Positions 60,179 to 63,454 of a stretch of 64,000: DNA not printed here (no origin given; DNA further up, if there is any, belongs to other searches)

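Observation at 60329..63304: Stand-alone PHP-nuclease-like / Rad50-like ABC ATPase fusion in a lower-GC islet: candidate single-gene defence or DNA-processing system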

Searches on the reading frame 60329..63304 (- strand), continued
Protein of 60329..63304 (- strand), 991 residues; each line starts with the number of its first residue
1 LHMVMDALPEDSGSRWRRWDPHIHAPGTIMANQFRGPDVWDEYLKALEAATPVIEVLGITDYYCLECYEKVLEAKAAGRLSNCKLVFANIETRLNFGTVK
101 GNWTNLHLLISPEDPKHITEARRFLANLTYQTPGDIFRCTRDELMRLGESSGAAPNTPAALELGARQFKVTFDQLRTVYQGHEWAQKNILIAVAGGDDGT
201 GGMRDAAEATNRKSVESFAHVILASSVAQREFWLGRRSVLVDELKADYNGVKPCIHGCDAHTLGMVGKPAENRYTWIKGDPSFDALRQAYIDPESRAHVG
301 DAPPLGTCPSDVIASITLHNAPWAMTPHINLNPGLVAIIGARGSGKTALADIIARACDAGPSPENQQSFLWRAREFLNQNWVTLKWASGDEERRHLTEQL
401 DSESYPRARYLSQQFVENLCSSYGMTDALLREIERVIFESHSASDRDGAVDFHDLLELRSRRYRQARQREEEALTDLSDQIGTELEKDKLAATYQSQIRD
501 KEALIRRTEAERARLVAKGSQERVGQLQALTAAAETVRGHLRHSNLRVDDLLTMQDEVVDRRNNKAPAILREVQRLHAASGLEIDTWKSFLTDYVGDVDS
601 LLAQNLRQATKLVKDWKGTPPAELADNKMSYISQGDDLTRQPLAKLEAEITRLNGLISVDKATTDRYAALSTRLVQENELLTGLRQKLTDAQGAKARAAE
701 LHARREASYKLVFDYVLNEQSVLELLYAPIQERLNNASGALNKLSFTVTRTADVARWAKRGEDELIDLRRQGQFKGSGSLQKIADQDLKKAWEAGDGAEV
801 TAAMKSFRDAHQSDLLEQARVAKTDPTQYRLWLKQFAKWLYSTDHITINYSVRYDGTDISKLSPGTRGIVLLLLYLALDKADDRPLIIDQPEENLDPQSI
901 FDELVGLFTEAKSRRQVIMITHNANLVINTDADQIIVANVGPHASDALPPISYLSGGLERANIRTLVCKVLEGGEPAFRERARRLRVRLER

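Call 35: search_solved_structures(query=A1, max_evalue=1, show_alignments=3)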
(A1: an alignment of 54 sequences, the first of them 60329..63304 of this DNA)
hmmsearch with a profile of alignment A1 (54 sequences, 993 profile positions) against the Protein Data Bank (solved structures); distinct sequences matched with E-value up to 1: 29.
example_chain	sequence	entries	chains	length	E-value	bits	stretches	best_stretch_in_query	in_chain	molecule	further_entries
7nhn_0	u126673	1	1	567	2.5e-05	25.5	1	317-392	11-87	Lmo0919 protein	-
5f3w_B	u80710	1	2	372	7.6e-05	23.9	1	311-358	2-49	DNA double-strand break repair Rad50 ATPase,DNA double-strand break repair Rad50 ATPase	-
3aux_A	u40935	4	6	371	9.2e-05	23.6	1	311-358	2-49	DNA double-strand break repair rad50 ATPase | DNA double-strand break repair Rad50 ATPase,DNA double-strand break repair Rad50 ATPase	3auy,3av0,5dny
8v46_A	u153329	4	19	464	0.0021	19.2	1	861-926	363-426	AriA antitoxin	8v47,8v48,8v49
7tch_B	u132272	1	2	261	0.0028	18.7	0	889-925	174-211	Bacitracin export ATP-binding protein BceA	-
8ux9_B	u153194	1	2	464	0.019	16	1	861-926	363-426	AriA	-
8v45_A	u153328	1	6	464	0.02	15.9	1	861-926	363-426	AriA antitoxin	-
7tcg_B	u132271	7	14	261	0.025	15.6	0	330-355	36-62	Bacitracin export ATP-binding protein BceA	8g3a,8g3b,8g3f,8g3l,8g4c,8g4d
8s5g_B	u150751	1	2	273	0.029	15.4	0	330-355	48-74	Bacitracin export ATP-binding protein BceA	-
6c2u_A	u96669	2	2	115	0.093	13.7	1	313-356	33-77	phosphate-loop protein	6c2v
3zgx_A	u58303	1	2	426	0.13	13.2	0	566-717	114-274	CHROMOSOME PARTITION PROTEIN SMC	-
5xg3_A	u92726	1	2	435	0.14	13.1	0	566-719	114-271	Chromosome partition protein Smc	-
8swn_A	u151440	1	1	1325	0.2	12.6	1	884-950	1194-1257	ATP binding cassette subfamily C member 4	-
4mki_B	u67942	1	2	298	0.39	11.6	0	887-944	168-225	Energy-coupling factor transporter ATP-binding protein EcfA2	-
7nhn_p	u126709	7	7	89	0.42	11.5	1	641-694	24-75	30S ribosomal protein S15 | Small ribosomal subunit protein uS15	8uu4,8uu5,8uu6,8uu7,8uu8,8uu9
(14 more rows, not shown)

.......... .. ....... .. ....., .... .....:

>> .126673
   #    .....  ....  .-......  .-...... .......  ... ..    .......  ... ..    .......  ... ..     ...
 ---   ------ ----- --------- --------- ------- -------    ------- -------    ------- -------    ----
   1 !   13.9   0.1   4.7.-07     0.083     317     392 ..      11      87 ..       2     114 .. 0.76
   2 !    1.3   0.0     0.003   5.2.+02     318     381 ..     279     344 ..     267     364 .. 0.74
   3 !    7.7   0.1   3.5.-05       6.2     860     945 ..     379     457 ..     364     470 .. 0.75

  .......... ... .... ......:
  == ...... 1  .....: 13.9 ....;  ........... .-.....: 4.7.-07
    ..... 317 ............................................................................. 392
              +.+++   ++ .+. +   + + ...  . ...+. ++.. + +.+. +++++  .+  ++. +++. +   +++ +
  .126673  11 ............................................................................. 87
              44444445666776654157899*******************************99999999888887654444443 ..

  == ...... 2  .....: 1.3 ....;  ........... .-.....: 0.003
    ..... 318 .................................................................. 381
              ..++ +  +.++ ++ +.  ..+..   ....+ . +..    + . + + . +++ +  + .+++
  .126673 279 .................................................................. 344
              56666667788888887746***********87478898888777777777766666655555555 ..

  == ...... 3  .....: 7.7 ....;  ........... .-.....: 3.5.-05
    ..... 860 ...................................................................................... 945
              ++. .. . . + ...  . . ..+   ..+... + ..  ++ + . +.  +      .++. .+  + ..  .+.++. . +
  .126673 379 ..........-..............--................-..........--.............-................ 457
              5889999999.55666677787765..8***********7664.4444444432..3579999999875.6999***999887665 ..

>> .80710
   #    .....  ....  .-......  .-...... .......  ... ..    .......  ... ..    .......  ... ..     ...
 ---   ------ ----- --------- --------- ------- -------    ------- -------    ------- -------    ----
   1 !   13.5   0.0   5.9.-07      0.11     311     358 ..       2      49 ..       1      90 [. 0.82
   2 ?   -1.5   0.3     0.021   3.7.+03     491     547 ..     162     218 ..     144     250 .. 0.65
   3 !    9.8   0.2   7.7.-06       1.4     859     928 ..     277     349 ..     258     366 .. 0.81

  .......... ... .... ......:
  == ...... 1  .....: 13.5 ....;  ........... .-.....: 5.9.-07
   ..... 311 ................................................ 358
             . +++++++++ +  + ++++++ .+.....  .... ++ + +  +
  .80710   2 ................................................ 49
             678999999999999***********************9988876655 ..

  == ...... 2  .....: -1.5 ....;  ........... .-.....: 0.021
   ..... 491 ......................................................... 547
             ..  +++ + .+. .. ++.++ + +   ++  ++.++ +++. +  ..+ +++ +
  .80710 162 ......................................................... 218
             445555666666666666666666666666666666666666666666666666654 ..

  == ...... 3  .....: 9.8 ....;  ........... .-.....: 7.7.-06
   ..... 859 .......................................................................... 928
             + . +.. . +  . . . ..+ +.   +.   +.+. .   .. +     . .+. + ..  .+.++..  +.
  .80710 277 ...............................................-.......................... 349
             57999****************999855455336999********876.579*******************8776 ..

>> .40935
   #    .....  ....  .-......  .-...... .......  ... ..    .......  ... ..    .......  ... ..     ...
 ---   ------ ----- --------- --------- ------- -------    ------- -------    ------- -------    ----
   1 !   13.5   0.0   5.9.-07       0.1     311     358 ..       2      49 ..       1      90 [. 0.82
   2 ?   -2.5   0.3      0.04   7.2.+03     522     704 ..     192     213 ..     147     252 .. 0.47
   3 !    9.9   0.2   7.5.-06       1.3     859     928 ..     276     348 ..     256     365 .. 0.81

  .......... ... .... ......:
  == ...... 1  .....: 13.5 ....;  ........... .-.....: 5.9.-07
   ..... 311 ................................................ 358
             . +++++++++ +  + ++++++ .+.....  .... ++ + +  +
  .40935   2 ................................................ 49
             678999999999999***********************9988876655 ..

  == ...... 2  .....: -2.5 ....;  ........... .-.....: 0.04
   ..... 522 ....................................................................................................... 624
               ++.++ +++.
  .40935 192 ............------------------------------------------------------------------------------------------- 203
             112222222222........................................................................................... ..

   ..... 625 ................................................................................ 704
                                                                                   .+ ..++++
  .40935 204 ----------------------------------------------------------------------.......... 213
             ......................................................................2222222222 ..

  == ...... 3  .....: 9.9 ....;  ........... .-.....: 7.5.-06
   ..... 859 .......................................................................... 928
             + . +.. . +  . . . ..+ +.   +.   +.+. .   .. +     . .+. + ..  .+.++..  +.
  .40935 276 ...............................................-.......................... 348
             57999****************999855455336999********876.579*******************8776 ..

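Call 48: search_dna_similar(query=window:60329-63304:-, collection=plasmids, mode=protein, max_rows=40, max_evalue=1e-10, rows=spread)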
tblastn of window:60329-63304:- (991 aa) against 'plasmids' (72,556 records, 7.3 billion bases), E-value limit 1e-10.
Records with a match: 528; places in all: 565; records where one place covers at least 80% of the query: 39.
Best place of each record, by identity: <60% 528.
By first word of the organism name: Klebsiella 237; Escherichia 85; Enterobacter 44; Yersinia 17; Citrobacter 15; Agrobacterium 13; Raoultella 12; Salmonella 10; Lactococcus 9; Rhizobium 5; and 40 more.
By predicted mobility (MOB-suite, as given by PLSDB): conjugative 387; non-mobilizable 72; mobilizable 69.
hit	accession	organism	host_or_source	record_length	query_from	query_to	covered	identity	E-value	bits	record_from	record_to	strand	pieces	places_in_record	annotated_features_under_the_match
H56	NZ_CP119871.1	Methylosinus trichosporium OB3b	Whole Organism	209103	7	978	98%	59.4%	0e+0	1085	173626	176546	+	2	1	none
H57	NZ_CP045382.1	Labrenzia sp. THAF35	pure culture,Surface of a polyethylene ...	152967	13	978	97%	53.3%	0e+0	946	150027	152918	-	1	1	none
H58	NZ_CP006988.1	Rhizobium etli bv. mimosae str. IE4771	Phaseolus vulgaris,whole organism,nodule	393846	13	978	97%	51.0%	0e+0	914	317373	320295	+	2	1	none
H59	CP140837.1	Rhizobium beringeri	Trifolium pratense,whole organism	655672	13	978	70%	30.4%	5e-36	266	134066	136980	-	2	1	hypothetical protein (x2)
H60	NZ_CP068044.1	Escherichia coli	Bovine,cell culture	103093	13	978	70%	28.2%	1e-20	206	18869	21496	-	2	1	TrlF family AAA-like ATPase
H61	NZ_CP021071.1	Mesorhizobium sp. WSM1497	Biserrula pelecinus L.,cell ...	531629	13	978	59%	33.0%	4e-35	255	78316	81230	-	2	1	none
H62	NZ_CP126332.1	Citrobacter braakii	water,water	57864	12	978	58%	32.4%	5e-53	308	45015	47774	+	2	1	TrlF family AAA-like ATPase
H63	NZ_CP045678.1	Klebsiella pneumoniae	Homo sapiens,rectum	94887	12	978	58%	32.4%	5e-53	308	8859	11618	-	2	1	TrlF family AAA-like ATPase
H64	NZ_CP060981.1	Escherichia coli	Homo sapiens,sputum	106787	12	978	58%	32.4%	5e-53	308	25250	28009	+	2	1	TrlF family AAA-like ATPase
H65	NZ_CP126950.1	Escherichia coli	Gallus gallus,liver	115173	12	978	58%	32.4%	5e-53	308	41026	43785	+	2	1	TrlF family AAA-like ATPase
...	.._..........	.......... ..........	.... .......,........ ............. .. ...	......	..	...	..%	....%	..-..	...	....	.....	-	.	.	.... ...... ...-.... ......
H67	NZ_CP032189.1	Klebsiella pneumoniae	-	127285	12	978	58%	32.4%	5e-53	308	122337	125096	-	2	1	TrlF family AAA-like ATPase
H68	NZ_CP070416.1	Klebsiella pneumoniae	Homo sapiens,blood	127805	12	978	58%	32.4%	5e-53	308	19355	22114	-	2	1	TrlF family AAA-like ATPase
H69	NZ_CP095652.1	Klebsiella pneumoniae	Homo sapiens,Pure culture one microbial ...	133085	12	978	58%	32.4%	5e-53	308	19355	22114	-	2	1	TrlF family AAA-like ATPase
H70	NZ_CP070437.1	Klebsiella pneumoniae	Homo sapiens,blood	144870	12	978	58%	32.4%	5e-53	308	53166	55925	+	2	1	TrlF family AAA-like ATPase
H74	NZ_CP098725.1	Yersinia ruckeri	Salmo salar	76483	13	978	55%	31.6%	3e-26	220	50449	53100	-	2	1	TrlF family AAA-like ATPase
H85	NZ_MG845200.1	Klebsiella oxytoca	-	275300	841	978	14%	35.5%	5e-11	75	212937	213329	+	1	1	ppl: anti-phage protein Ppl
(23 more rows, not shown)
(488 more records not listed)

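Call 49: search_dna_similar(query=window:60329-63304:-, collection=phages, mode=protein, max_rows=20, max_evalue=0.00001)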
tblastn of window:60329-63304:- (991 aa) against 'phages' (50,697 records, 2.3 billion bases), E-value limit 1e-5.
Records with a match: 7; places in all: 7; records where one place covers at least 80% of the query: 0.
Best place of each record, by identity: <60% 7.
By first word of the organism name: Listeria 2; Yersinia 2; Microcystis 1; Streptococcus 1; Vibrio 1.
By host as written in the record: Listeria monocytogenes 2; Yersinia enterocolitica 2; Microcystis wesenbergii 1; Streptococcus suis ZKB4 1; Vibrio cyclitrophicus 10N.286.54.E11 1.
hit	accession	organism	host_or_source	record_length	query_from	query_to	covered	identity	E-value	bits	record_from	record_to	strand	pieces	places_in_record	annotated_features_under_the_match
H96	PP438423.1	Microcystis phage Mwe-JY31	Microcystis wesenbergii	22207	11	978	48%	29.6%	3e-20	189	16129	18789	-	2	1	hypothetical protein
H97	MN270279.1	Streptococcus phage phi-SsuZKB4_rum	Streptococcus suis ZKB4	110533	810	978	17%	34.9%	1e-11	76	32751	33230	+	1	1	hypothetical protein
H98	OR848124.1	Listeria phage LM 4-14-1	Listeria monocytogenes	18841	815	978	17%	29.3%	3e-7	61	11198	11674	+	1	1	record has no annotation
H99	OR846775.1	Listeria phage LM 4-11-1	Listeria monocytogenes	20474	815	978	17%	29.3%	3e-7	61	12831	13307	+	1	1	record has no annotation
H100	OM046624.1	Yersinia phage vB_YenM_42.18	Yersinia enterocolitica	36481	845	978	14%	35.5%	2e-11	75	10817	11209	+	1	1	chromosome partition protein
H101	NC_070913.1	Yersinia phage vB_YenM_42.18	Yersinia enterocolitica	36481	845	978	14%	35.5%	2e-11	75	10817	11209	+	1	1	chromosome partition protein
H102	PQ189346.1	Vibrio phage 10N.286.54.E11_PE001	Vibrio cyclitrophicus 10N.286.54.E11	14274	858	978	12%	36.4%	2e-12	77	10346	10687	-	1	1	hypothetical protein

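Call 50: get_annotated_region(hit=H85, flank=5000)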
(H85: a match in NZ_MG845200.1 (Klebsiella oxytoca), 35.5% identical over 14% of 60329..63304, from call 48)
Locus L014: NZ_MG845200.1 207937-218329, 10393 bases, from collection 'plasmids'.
description: Klebsiella oxytoca strain TJ11 plasmid pNDM-TJ11, complete sequence
organism: Klebsiella oxytoca (NCBI taxid 571)
taxonomy: Bacteria; Pseudomonadota; Gammaproteobacteria; Enterobacterales; Enterobacteriaceae; Klebsiella; Klebsiella oxytoca
host: -; source: -; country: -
typing (MOB-suite, as given by PLSDB): conjugative; replicon IncFIB,IncHI1B,rep_cluster_1254; relaxase MOBH; mating-pair formation MPF_F
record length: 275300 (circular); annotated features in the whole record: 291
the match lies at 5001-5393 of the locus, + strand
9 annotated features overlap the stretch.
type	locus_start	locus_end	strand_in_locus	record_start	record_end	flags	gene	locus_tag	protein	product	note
CDS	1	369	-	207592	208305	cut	-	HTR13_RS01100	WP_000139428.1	GNAT family protein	-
CDS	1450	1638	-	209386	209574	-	vapB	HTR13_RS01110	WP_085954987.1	type II toxin-antitoxin system VapB family antitoxin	-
CDS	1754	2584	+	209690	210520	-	-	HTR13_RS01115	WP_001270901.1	hypothetical protein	-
CDS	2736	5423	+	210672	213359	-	ppl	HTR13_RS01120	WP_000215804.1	anti-phage protein Ppl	GO:0051607 - defense response to virus [Evidence IEA]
CDS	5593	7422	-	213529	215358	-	-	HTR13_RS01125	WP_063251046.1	hypothetical protein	-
CDS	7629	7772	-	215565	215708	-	-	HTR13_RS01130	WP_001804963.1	hypothetical protein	-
CDS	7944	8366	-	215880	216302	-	-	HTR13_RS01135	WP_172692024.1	hypothetical protein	-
CDS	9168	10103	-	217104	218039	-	-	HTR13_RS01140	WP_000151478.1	hypothetical protein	-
CDS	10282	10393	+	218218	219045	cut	-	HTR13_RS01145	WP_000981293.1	ParA family protein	-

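Call 51: get_annotated_region(hit=H63, flank=6000)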
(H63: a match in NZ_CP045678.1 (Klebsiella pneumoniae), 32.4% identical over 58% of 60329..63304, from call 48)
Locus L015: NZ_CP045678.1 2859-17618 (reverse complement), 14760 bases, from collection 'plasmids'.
description: Klebsiella pneumoniae strain WSD411 plasmid pWSD411_5, complete sequence
organism: Klebsiella pneumoniae (NCBI taxid 573)
taxonomy: Bacteria; Pseudomonadota; Gammaproteobacteria; Enterobacterales; Enterobacteriaceae; Klebsiella; Klebsiella pneumoniae
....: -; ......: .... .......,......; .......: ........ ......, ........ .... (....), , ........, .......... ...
typing (MOB-suite, as given by PLSDB): non-mobilizable; replicon rep_cluster_1418; mating-pair formation MPF_F
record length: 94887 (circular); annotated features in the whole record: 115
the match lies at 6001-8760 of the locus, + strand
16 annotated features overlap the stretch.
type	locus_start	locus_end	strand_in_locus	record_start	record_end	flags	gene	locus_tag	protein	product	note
CDS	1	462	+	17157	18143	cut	-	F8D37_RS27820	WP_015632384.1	UvrD-helicase domain-containing protein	-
CDS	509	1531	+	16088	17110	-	istA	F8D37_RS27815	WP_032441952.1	IS21-like element ISSen3 family transposase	GO:0006313 - DNA transposition [Evidence IEA]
CDS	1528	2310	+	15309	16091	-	istB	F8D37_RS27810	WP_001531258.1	IS21-like element ISSen3 family helper ATPase IstB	-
CDS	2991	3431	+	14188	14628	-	-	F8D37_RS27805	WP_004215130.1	transposase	GO:0006313 - DNA transposition [Evidence IEA]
CDS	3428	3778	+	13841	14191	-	tnpB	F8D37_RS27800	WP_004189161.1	IS66 family insertion sequence element accessory protein TnpB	-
CDS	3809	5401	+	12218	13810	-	-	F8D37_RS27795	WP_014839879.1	IS66-like element ISKox1 family transposase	GO:0006313 - DNA transposition [Evidence IEA]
CDS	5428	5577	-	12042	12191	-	-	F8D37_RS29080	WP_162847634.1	hypothetical protein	-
CDS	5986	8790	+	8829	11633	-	-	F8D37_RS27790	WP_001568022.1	TrlF family AAA-like ATPase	-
CDS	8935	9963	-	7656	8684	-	-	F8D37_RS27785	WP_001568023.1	Abi family protein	-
CDS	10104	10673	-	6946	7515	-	-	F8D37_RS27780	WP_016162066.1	hypothetical protein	-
CDS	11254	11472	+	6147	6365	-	ccdA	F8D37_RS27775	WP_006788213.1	type II toxin-antitoxin system antitoxin CcdA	-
CDS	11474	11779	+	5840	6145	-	ccdB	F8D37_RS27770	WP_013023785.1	type II toxin-antitoxin system toxin CcdB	-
CDS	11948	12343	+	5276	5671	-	-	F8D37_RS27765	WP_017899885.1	hypothetical protein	-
CDS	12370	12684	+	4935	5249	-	-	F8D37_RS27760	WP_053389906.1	hypothetical protein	-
CDS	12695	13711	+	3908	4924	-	-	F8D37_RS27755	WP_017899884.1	hypothetical protein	-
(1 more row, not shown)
